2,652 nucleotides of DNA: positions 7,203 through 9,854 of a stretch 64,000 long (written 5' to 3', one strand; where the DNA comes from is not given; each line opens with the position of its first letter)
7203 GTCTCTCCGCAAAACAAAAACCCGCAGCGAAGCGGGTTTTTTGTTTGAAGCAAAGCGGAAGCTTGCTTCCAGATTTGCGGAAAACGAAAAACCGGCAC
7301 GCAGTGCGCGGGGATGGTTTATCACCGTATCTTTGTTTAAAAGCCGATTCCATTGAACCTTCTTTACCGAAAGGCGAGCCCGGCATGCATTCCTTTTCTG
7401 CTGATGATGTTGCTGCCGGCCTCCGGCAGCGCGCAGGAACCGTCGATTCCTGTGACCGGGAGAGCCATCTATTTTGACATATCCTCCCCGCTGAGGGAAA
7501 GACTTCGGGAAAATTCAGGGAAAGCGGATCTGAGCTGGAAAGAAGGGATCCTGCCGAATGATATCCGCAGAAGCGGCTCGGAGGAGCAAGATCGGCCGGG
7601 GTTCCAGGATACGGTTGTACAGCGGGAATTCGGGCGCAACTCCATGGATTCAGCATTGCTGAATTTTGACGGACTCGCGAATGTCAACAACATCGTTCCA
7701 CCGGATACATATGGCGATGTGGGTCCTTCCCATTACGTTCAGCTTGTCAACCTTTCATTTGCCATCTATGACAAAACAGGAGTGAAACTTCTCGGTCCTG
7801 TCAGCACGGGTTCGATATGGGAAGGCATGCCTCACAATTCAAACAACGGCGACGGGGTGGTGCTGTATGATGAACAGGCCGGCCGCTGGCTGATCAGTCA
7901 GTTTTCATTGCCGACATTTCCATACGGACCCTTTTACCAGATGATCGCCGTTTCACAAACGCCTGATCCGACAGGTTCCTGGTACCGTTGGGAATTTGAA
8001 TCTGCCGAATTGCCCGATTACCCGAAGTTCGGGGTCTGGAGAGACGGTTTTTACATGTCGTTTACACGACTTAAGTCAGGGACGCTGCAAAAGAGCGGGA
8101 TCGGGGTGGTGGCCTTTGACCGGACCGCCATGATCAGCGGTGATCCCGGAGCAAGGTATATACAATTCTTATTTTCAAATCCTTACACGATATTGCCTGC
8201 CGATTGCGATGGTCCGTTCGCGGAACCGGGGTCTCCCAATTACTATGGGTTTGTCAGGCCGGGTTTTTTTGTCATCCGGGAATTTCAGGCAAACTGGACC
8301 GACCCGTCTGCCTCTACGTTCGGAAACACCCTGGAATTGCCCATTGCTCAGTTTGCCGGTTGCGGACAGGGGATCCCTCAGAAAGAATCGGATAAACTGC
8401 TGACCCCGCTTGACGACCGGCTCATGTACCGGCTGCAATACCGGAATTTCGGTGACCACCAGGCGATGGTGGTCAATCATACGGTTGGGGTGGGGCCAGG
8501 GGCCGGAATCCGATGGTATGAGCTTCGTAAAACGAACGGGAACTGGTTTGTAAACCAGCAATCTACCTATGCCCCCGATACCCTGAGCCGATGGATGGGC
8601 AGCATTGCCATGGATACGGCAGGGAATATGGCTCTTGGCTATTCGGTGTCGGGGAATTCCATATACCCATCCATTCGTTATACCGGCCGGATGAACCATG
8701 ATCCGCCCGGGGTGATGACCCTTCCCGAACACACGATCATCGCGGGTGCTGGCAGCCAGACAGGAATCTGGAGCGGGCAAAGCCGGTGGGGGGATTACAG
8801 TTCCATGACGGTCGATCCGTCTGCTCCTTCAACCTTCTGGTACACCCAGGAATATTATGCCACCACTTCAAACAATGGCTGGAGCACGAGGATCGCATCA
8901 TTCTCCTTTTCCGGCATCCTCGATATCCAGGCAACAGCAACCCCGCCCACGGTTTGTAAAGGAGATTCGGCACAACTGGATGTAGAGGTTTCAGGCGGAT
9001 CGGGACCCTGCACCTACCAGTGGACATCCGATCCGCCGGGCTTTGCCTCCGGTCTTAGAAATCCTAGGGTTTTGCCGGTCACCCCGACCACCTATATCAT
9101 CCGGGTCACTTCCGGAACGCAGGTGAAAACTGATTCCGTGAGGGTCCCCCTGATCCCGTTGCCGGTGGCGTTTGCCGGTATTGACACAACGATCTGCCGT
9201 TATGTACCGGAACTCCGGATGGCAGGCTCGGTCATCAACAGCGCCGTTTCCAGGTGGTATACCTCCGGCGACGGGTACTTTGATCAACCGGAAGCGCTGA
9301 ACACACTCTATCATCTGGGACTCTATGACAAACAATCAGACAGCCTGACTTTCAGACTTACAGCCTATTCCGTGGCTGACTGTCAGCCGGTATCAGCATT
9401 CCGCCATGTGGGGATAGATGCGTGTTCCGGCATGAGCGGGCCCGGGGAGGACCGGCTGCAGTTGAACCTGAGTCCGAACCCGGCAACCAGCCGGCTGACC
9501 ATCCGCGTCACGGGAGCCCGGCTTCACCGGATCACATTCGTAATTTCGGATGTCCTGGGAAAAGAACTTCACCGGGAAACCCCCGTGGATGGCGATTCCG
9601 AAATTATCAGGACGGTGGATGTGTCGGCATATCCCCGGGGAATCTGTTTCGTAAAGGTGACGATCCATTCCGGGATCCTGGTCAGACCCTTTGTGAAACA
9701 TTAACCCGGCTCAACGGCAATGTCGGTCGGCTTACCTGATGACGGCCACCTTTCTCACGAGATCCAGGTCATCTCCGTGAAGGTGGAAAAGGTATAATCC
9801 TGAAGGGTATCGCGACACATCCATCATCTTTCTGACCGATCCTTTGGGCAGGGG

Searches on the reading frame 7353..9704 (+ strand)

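Call 16: search_protein_families(library=pfam, proteins=[window:7353-9704:+], max_evalue=0.001)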
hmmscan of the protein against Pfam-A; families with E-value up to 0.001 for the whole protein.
window:7353-9704:+ (783 aa): 2 families
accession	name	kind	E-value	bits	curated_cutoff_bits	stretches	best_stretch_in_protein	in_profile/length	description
PF18962.6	Por_Secre_tail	-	2e-05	25.2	27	1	708-773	3-66/75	Secretion system C-terminal sorting domain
PF13573.12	SprB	-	0.00022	21.2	28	1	532-559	6-34/37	SprB repeat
